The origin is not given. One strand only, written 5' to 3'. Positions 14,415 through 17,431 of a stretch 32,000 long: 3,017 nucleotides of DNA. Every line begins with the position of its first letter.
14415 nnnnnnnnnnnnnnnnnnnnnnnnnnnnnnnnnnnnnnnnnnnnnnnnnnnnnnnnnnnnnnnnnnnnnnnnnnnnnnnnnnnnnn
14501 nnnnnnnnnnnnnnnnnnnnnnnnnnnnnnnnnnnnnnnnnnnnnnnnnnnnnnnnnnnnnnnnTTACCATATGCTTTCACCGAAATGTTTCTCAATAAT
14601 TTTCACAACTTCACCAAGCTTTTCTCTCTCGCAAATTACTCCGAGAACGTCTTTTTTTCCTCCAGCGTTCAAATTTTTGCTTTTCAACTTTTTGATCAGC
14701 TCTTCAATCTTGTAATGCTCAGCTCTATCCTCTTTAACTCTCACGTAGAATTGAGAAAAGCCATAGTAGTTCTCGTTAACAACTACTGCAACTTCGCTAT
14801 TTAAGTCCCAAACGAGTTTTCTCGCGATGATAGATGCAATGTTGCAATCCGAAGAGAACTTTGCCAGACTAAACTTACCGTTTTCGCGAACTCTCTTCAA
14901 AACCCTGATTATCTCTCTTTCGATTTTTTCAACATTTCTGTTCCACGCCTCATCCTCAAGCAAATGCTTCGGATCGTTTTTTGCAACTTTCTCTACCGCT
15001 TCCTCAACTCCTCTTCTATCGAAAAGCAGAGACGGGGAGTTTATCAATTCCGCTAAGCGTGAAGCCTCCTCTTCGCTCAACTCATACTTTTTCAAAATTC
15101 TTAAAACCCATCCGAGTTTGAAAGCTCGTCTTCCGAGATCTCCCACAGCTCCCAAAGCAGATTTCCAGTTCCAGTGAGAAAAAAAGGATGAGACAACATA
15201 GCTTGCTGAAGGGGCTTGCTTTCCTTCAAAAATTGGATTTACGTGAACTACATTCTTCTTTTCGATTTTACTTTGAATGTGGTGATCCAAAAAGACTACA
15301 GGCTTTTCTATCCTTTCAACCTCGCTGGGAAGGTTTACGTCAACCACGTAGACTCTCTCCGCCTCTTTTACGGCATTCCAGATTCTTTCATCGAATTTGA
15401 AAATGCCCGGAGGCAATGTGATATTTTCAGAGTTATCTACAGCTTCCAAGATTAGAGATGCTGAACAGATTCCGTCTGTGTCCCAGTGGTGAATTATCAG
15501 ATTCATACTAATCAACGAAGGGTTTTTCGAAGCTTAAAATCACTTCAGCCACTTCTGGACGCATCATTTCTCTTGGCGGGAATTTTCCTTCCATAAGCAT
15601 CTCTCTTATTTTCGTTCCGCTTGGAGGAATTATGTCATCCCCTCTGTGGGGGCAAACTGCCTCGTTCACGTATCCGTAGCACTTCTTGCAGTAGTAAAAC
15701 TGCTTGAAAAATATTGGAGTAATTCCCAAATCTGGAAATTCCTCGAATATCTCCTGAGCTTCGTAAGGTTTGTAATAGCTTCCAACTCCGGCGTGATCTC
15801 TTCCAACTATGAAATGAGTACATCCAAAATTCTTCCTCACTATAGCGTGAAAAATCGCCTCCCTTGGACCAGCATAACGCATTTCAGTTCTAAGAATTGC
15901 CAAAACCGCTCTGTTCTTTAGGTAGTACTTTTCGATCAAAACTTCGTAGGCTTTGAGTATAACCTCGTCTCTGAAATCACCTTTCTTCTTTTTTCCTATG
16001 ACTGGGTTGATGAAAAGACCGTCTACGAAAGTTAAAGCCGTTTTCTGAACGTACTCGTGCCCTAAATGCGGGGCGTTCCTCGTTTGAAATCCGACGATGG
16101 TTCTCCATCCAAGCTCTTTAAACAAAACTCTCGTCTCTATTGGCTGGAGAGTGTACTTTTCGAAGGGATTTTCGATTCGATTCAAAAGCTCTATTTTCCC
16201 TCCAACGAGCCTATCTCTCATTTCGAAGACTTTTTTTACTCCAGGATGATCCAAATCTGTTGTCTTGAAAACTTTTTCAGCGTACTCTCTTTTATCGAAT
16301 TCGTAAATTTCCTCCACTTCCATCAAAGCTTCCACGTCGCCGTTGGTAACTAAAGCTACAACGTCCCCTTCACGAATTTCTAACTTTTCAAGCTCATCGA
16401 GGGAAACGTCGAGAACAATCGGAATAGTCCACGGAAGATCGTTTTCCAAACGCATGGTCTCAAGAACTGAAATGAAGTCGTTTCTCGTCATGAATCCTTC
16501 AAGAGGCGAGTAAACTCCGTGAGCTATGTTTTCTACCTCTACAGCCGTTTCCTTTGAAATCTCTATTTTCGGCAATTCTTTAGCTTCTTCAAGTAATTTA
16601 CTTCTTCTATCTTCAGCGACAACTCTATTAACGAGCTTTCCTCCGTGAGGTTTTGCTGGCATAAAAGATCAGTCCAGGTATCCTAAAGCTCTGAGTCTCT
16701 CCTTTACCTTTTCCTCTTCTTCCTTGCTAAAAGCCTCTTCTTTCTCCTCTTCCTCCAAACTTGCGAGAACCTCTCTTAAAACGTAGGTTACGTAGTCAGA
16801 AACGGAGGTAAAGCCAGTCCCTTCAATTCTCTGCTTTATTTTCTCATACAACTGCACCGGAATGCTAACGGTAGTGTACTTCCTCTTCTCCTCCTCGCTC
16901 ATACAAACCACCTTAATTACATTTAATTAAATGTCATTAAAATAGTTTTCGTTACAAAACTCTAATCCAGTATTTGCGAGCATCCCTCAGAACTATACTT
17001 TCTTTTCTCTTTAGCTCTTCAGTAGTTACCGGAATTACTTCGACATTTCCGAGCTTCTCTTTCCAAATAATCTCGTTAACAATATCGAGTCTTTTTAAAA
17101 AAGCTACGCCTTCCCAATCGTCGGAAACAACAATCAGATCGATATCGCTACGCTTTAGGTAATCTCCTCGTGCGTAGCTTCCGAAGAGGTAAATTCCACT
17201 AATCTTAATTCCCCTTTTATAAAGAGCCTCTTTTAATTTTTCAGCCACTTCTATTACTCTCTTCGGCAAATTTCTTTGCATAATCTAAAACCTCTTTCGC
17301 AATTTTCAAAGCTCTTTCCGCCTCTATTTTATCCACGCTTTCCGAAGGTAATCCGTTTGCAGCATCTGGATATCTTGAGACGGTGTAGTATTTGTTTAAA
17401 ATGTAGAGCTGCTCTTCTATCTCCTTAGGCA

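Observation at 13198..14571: AlkP-superfamily (NPP-type) enzyme translationally coupled between a pAp phosphatase candidate and APS kinase: candidate novel sulfuryl-transfer or APS/PAPS-processing enzyme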

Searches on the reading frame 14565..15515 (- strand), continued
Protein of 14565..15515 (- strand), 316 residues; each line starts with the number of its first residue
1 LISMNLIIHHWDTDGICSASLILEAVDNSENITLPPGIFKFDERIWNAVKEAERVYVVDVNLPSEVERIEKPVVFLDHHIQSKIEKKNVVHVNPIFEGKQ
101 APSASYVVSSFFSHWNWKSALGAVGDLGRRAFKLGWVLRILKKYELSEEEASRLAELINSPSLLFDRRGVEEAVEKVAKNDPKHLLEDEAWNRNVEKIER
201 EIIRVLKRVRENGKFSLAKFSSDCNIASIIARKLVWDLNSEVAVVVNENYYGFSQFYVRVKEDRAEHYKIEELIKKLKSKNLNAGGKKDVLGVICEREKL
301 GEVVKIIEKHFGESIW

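Call 77: search_protein_families(library=pfam, proteins=[L151:3408-3989:+, L149:9162-10592:+, L165:7524-8384:+, L096:12003-13187:+, L144:4213-6027:+, L139:25-996:+, L142:2595-3515:+, L149:4623-5459:-, L106:1075-2037:-, L155:13803-14249:-], max_evalue=0.001)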
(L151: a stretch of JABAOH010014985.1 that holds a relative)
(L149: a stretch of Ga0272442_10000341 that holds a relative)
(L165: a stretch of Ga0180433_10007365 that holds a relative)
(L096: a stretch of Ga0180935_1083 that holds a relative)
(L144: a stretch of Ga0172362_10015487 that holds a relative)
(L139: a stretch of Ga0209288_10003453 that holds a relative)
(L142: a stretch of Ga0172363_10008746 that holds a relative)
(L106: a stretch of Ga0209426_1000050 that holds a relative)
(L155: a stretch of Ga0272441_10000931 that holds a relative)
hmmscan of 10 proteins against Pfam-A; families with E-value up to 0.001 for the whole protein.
L151:3408-3989:+ (193 aa): 2 families
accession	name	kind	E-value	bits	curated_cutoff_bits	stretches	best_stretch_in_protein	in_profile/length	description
PF13469.12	Sulfotransfer_3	-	4e-05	24.4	27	0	19-42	4-22/216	Sulfotransferase family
PF00685.33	Sulfotransfer_1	-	5.7e-05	23.1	22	1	17-170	4-174/255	Sulfotransferase domain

L149:9162-10592:+ (476 aa): 2 families
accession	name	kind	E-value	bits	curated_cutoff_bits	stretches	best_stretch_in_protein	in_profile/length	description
PF00939.25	Na_sulph_symp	-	2.1e-77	261.5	27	1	21-471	6-467/472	Sodium:sulfate symporter transmembrane region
PF03600.22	CitMHS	-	1.2e-50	173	31.9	2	57-405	2-322/336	Citrate transporter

L165:7524-8384:+ (286 aa): 1 family
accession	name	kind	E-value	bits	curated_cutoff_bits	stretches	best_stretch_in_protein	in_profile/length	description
PF00582.32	Usp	-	1.5e-12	48.6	24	1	1-133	1-120/141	Universal stress protein family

L096:12003-13187:+ (394 aa): 8 families
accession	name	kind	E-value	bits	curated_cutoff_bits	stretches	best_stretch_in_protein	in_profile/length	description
PF00483.29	NTP_transferase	-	2e-40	139.4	21.2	1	8-221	2-238/245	Nucleotidyl transferase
PF00132.30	Hexapep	-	2.1e-23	81.4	27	4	265-298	2-35/36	Bacterial transferase hexapeptide (six repeats)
PF25084.1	LbH_EIF2B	-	4.9e-15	55.9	54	2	278-368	17-102/105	EIF2B subunit epsilon LbH domain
PF12804.13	NTP_transf_3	-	1.4e-10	42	27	1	8-113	1-97/160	MobA-like NTP transferase domain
PF14602.12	Hexapep_2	-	2.2e-07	30.9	27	1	264-292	1-27/34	Hexapeptide repeat of succinyl-transferase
PF25087.1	GMPPB_C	-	5e-06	26.6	39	0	266-307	12-53/110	GMPPB C-terminal domain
PF01128.25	IspD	-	2.5e-05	24.6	27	1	8-64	3-58/221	2-C-methyl-D-erythritol 4-phosphate cytidylyltransferase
PF24894.1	Hexapep_GlmU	-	3.2e-05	24.4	23.3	1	285-328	37-80/104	GlmU-like, C-terminal hexapeptide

L144:4213-6027:+ (604 aa): 4 families
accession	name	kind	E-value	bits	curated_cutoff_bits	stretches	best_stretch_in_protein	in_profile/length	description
PF01380.27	SIS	-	3e-59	198.9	25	2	456-584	1-128/131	SIS domain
PF13522.11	GATase_6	-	3.6e-20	72.7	27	1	60-189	8-130/130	Glutamine amidotransferase domain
PF13537.11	GATase_7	-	4.3e-17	62.7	25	1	78-194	9-122/123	Glutamine amidotransferase domain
PF13230.11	GATase_4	-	0.00033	20.1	23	1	55-127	65-135/272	Glutamine amidotransferases class-II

L139:25-996:+ (323 aa): 3 families
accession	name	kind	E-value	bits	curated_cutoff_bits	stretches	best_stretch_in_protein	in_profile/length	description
PF22594.2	GTP-eEF1A_C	-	7.7e-31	106.9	27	1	223-322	2-101/101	GTP-eEF1A C-terminal domain-like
PF00009.33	GTP_EFTU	-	8.3e-18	65.1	26.5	1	2-96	81-176/188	Elongation factor Tu GTP binding domain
PF03144.31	GTP_EFTU_D2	-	7.2e-05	23.6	30.3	1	151-209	6-71/73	Elongation factor Tu domain 2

L142:2595-3515:+ (306 aa): 1 family
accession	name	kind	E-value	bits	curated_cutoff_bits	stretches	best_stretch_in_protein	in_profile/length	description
PF01507.26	PAPS_reduct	-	9.7e-43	146.6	22.5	1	33-260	2-174/175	Phosphoadenosine phosphosulfate reductase domain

L149:4623-5459:- (278 aa): 4 families
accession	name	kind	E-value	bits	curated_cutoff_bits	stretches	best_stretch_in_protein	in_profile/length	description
PF13507.12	GATase_5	-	2.1e-66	224.1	27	1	6-274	2-260/260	CobB/CobQ-like glutamine amidotransferase domain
PF00117.34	GATase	-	7.2e-05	23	22.8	1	25-112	16-87/190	Glutamine amidotransferase class-I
PF01965.30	DJ-1_PfpI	-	0.0001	22.6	26.6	1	53-118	58-115/165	DJ-1/PfpI family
PF07685.20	GATase_3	-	0.00023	21.3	27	1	51-111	34-89/196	CobB/CobQ-like glutamine amidotransferase domain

L106:1075-2037:- (320 aa): 9 families
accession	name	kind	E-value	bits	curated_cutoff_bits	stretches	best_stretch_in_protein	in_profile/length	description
PF01370.27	Epimerase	-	4.4e-54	183.9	20.9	1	3-241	1-240/240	NAD dependent epimerase/dehydratase family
PF16363.11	GDP_Man_Dehyd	-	1.1e-47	163.5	27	1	4-308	1-331/332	GDP-mannose 4,6 dehydratase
PF01073.25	3Beta_HSD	-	6.3e-24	84.9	22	1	4-213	1-217/280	3-beta hydroxysteroid dehydrogenase/isomerase family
PF04321.23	RmlD_sub_bind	-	2.5e-17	63.3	27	1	1-263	1-235/287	RmlD substrate binding domain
PF02719.21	Polysacc_synt_2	-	2.3e-16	60.3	20.2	1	3-227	1-219/293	Polysaccharide biosynthesis protein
PF07993.18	NAD_binding_4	-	3.5e-11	43.2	20.1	1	63-185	82-216/258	Male sterility protein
PF05368.20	NmrA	-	5.5e-10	39.8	27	1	2-86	4-88/298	NmrA-like family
PF13460.12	NAD_binding_10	-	1.6e-09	38.4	27.2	1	7-126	1-104/184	NAD(P)H-binding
PF00106.31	adh_short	-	0.00044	20.2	26.6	0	3-71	3-72/195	short chain dehydrogenase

L155:13803-14249:- (148 aa): 1 family
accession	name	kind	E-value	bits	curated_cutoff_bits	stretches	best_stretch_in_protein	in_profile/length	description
PF07790.16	Pilin_N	-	3.7e-12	47.4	25.2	1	12-87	1-76/78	Archaeal Type IV pilin, N-terminal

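Call 80: search_solved_structures(query=A3, max_evalue=10, show_alignments=2)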
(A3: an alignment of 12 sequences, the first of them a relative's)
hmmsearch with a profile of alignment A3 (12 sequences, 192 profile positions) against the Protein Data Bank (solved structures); distinct sequences matched with E-value up to 10: 59.
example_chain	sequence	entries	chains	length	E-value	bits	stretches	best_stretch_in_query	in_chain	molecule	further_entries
2zpt_X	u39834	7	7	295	6.3e-06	29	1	57-176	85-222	Tyrosine-ester sulfotransferase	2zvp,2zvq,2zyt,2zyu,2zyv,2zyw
2reo_A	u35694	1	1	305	5.8e-05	25.9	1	10-179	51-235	Putative sulfotransferase 1C3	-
2h8k_A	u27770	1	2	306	5.8e-05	25.8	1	10-179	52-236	SULT1C3 splice variant d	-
3ckl_A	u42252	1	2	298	0.00037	23.2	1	129-179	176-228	Sulfotransferase family cytosolic 1B member 1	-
2z5f_A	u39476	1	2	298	0.00045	23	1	129-179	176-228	Sulfotransferase family cytosolic 1B member 1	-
9wp1_A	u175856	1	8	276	0.00067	22.4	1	80-170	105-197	Protein-tyrosine sulfotransferase 1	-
5wrj_A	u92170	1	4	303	0.00087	22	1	80-170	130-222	Protein-tyrosine sulfotransferase 1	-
5wri_A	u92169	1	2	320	0.001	21.8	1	80-170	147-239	Protein-tyrosine sulfotransferase 1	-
7r0o_A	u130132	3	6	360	0.0017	21.1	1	51-190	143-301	AGAP001425-PA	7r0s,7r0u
9wwe_A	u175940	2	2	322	0.0049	19.6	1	94-170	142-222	Protein-tyrosine sulfotransferase 2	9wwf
3ap3_A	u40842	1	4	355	0.0052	19.5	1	94-170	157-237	Protein-tyrosine sulfotransferase 2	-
3ap1_A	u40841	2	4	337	0.0056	19.4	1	94-170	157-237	Protein-tyrosine sulfotransferase 2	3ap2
3qvu_A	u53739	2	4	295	0.0058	19.3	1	88-180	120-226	Sulfotransferase 1A1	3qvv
2ad1_A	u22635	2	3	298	0.0072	19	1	122-180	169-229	Sulfotransferase 1C2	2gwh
1ls6_A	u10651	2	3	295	0.0075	19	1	134-180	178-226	aryl sulfotransferase | Sulfotransferase 1A1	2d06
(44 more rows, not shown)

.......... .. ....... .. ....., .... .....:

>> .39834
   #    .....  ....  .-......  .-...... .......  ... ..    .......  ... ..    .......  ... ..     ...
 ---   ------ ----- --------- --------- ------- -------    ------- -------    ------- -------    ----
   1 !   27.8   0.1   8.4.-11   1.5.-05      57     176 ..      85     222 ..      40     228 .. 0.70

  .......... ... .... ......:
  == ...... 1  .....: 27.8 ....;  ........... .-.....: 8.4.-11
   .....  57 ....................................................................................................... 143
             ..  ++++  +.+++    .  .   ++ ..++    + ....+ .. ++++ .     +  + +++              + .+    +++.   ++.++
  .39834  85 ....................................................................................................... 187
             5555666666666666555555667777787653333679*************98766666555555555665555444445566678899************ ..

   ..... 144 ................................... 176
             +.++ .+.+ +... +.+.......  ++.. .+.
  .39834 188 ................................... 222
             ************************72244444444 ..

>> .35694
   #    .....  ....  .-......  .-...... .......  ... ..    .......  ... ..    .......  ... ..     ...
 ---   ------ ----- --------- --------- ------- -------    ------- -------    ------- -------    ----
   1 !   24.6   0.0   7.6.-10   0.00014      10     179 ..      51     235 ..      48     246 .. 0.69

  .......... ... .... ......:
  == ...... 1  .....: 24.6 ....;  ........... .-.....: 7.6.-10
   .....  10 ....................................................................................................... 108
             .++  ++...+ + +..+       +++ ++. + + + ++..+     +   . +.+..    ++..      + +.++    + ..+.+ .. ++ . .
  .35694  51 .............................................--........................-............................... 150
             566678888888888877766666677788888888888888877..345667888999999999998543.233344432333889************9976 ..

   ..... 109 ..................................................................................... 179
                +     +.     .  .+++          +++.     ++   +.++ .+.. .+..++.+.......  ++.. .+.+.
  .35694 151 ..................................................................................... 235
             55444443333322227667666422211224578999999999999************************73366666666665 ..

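Call 81: search_protein_families(library=pfam, alignment_id=A3, max_evalue=0.01)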
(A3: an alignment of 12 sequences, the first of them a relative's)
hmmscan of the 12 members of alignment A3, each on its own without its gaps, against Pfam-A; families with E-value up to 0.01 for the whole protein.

A. member 1, L147:8593-9189:+ (198 aa): 2 families
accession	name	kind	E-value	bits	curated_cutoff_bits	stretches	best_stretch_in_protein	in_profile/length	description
PF00685.33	Sulfotransfer_1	-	2.3e-10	40.8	22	1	9-189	4-203/255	Sulfotransferase domain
PF13469.12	Sulfotransfer_3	-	9.9e-10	39.5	27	1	91-170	125-213/216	Sulfotransferase family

B. families by the number of members that match (of 12 scanned): 6 families
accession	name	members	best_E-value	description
PF13469.12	Sulfotransfer_3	12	7.9e-13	Sulfotransferase family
PF00685.33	Sulfotransfer_1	12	2.7e-11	Sulfotransferase domain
PF07195.17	FliD_C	1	0.0014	Flagellar hook-associated protein 2 C-terminus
PF03836.20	RasGAP_C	1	0.0029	RasGAP C-terminus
PF09037.16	Sulphotransf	1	0.0057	Stf0 sulphotransferase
PF17784.7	Sulfotransfer_4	1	0.0094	Sulfotransferase domain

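Call 85: search_protein_families(library=pfam, proteins=[L107:2858-4381:+, L107:4378-5715:+, L107:9245-10249:+, L107:10350-11285:+, L107:11270-12358:+, L107:12351-13385:+, L107:13380-14624:-, L126:7729-9429:+, L126:344-1390:-], max_evalue=0.001)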
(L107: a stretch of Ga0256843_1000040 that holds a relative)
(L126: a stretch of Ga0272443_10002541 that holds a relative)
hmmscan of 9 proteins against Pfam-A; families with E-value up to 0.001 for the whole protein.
L107:2858-4381:+ (507 aa): 4 families
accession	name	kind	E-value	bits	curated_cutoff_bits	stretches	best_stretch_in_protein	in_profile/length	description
PF01943.22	Polysacc_synt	-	1.6e-42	146.3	28.2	1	8-301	2-274/274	Polysaccharide biosynthesis protein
PF13440.11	Polysacc_synt_3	-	1e-12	48.4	23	1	42-352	12-293/293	Polysaccharide biosynthesis protein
PF01554.23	MatE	-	1.3e-12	48.2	24.9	2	240-399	1-160/161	MatE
PF03023.19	MurJ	-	5.8e-06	25.6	27.4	1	68-459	36-430/451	Lipid II flippase MurJ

L107:4378-5715:+ (445 aa): 6 families
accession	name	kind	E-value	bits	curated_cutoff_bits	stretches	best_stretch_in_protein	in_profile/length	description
PF03721.20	UDPG_MGDP_dh_N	-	5.1e-64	215.7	27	1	2-174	1-181/187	UDP-glucose/GDP-mannose dehydrogenase family, NAD binding domain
PF00984.24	UDPG_MGDP_dh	-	2.3e-35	121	25.4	1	200-292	1-93/94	UDP-glucose/GDP-mannose dehydrogenase family, central domain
PF03720.21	UDPG_MGDP_dh_C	-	3.5e-29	101.6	30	1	315-427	1-102/103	UDP-glucose/GDP-mannose dehydrogenase family, UDP binding domain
PF03446.21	NAD_binding_2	-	2e-05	25.1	21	0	3-146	1-118/161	NAD binding domain of 6-phosphogluconate dehydrogenase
PF02558.23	ApbA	-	0.00012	22.2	22.2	1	4-94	1-85/150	Ketopantoate reductase PanE/ApbA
PF03807.23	F420_oxidored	-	0.00028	21.8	21.6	0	3-84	1-68/94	NADP oxidoreductase coenzyme F420-dependent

L107:9245-10249:+ (334 aa): 7 families
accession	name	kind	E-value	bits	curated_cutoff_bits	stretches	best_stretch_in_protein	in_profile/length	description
PF16363.11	GDP_Man_Dehyd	-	1.4e-54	186.2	27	1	13-326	1-332/332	GDP-mannose 4,6 dehydratase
PF01370.27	Epimerase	-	1.8e-47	162.2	20.9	1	12-242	1-231/240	NAD dependent epimerase/dehydratase family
PF01073.25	3Beta_HSD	-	1.8e-10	40.8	22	1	13-229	1-222/280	3-beta hydroxysteroid dehydrogenase/isomerase family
PF07993.18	NAD_binding_4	-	4.2e-09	36.4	20.1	0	99-201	109-222/258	Male sterility protein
PF02719.21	Polysacc_synt_2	-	7.1e-09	35.7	20.2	1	12-119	1-121/293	Polysaccharide biosynthesis protein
PF04321.23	RmlD_sub_bind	-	2.9e-08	33.6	27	1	11-287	2-238/287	RmlD substrate binding domain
PF00106.31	adh_short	-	0.00022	21.2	26.6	1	11-73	2-65/195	short chain dehydrogenase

L107:10350-11285:+ (311 aa): 2 families
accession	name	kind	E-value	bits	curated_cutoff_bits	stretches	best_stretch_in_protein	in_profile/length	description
PF00685.33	Sulfotransfer_1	-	1.3e-21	77.6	22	1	14-209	7-186/255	Sulfotransferase domain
PF13469.12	Sulfotransfer_3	-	1.2e-16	62.1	27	2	91-202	114-213/216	Sulfotransferase family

L107:11270-12358:+ (362 aa): 1 family
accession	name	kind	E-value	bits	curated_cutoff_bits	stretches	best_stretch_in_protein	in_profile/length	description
PF13524.12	Glyco_trans_1_2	-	7.1e-07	29.7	25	1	236-350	13-140/144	Glycosyl transferase-like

L107:12351-13385:+ (344 aa): 5 families
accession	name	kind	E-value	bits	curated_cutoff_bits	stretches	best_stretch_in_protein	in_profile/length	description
PF00535.33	Glycos_transf_2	-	1e-23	84.5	23.3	1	7-191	1-167/168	Glycosyl transferase family 2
PF13641.12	Glyco_tranf_2_3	-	9.3e-11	42.6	27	1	6-232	3-215/230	Glycosyltransferase like family 2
PF10111.15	Glyco_tranf_2_2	-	3.6e-09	37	27.3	1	15-215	8-203/276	Glycosyltransferase like family 2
PF13632.12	Glyco_trans_2_3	-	8.1e-07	29.5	27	1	176-245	72-142/198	Glycosyl transferase family group 2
PF02709.20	Glyco_transf_7C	-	1.3e-05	25.1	23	1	171-218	14-62/78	N-terminal domain of galactosyltransferase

L107:13380-14624:- (414 aa): 3 families
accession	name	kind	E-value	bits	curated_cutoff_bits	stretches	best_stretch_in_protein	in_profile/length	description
PF00534.26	Glycos_transf_1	-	1.8e-36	125.7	26.4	1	223-393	9-172/172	Glycosyl transferases group 1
PF13692.12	Glyco_trans_1_4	-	1.5e-22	80.8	27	1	232-379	4-142/142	Glycosyl transferases group 1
PF13439.12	Glyco_transf_4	-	3.5e-06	27.6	28.5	1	84-200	61-169/170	Glycosyltransferase Family 4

L126:7729-9429:+ (566 aa): 3 families
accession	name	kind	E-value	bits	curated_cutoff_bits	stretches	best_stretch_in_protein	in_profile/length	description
PF00069.31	Pkinase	-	1.6e-40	139.6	31.7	1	295-548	1-253/263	Protein kinase domain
PF07714.23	PK_Tyr_Ser-Thr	-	2.2e-25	89.9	23.1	1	297-547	3-249/258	Protein tyrosine and serine/threonine kinase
PF03109.22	ABC1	-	7.9e-05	22.4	22.9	1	341-445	110-217/244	ABC1 atypical kinase-like domain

L126:344-1390:- (348 aa): 2 families
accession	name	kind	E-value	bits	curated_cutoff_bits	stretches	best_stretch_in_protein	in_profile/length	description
PF13531.11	SBP_bac_11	-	3.9e-25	89.4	25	1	68-303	19-227/227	Bacterial extracellular solute-binding protein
PF13416.11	SBP_bac_8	-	0.00036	20.9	27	1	195-299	152-254/279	Bacterial extracellular solute-binding protein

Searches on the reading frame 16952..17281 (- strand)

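Call 86: search_protein_families(library=pfam, proteins=[window:16952-17281:-], max_evalue=0.001)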
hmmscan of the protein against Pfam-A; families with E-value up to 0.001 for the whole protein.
window:16952-17281:- (109 aa): 3 families
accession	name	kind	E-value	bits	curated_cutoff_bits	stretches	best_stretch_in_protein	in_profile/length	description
PF01909.29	NTP_transf_2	-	4.9e-15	56.1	21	1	14-97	2-86/93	Nucleotidyltransferase domain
PF18765.7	Polbeta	-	1.1e-11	45.2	26.9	1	14-86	1-70/93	Polymerase beta, Nucleotidyltransferase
PF22600.2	MTPAP-like_central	-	0.00016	22.2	27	1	10-82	23-79/139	Poly(A) RNA polymerase, mitochondrial-like, central palm domain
